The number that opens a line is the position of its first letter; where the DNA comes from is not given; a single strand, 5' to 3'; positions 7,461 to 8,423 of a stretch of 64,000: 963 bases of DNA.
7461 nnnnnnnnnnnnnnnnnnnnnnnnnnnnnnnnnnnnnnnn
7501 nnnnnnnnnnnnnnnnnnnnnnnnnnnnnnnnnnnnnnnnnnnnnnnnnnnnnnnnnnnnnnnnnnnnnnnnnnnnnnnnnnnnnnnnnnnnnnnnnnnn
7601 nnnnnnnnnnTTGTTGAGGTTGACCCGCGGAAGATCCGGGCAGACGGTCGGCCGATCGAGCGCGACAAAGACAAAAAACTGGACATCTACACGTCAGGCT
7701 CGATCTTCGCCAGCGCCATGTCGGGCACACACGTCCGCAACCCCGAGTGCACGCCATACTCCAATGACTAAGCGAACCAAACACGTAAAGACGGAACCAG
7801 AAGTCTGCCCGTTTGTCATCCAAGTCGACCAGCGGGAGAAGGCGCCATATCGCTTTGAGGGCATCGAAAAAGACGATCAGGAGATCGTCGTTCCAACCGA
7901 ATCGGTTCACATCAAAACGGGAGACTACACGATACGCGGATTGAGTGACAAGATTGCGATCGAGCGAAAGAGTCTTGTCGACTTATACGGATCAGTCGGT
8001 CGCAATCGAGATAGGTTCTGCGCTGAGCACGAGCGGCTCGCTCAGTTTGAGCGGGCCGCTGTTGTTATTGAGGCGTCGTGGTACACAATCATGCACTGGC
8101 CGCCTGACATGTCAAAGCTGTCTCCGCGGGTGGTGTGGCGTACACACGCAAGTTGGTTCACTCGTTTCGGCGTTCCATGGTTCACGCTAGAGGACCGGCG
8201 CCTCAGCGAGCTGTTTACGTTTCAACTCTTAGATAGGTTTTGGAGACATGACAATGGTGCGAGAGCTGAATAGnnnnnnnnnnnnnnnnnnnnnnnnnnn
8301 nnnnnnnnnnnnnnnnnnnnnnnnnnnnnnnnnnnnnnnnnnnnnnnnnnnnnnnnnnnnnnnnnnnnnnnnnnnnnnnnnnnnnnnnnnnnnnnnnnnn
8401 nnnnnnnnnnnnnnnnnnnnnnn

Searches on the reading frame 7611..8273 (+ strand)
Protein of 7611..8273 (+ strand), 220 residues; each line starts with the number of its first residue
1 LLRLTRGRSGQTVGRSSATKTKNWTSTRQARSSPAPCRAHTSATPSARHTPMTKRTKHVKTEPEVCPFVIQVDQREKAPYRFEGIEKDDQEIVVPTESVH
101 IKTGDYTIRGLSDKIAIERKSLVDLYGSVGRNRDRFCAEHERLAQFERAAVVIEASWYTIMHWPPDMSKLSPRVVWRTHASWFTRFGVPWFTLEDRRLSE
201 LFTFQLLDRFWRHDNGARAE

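Call 10: search_protein_families(library=pfam, proteins=[window:7611-8273:+], max_evalue=0.01)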
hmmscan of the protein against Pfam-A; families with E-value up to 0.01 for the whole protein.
window:7611-8273:+ (220 aa): 1 family
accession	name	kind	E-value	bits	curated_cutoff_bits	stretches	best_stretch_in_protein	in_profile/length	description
PF02732.21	ERCC4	-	1e-06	29.1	24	1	72-158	1-91/140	ERCC4 domain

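Call 11: search_protein_families(library=phrogs, proteins=[window:7611-8273:+], max_evalue=0.001)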
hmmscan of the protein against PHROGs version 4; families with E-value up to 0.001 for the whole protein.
window:7611-8273:+ (220 aa): 1 family
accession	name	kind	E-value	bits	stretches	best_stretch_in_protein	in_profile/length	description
phrog_3490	-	DNA, RNA and nucleotide metabolism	3.8e-11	44.3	1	68-213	9-168/175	ERCC4-type nuclease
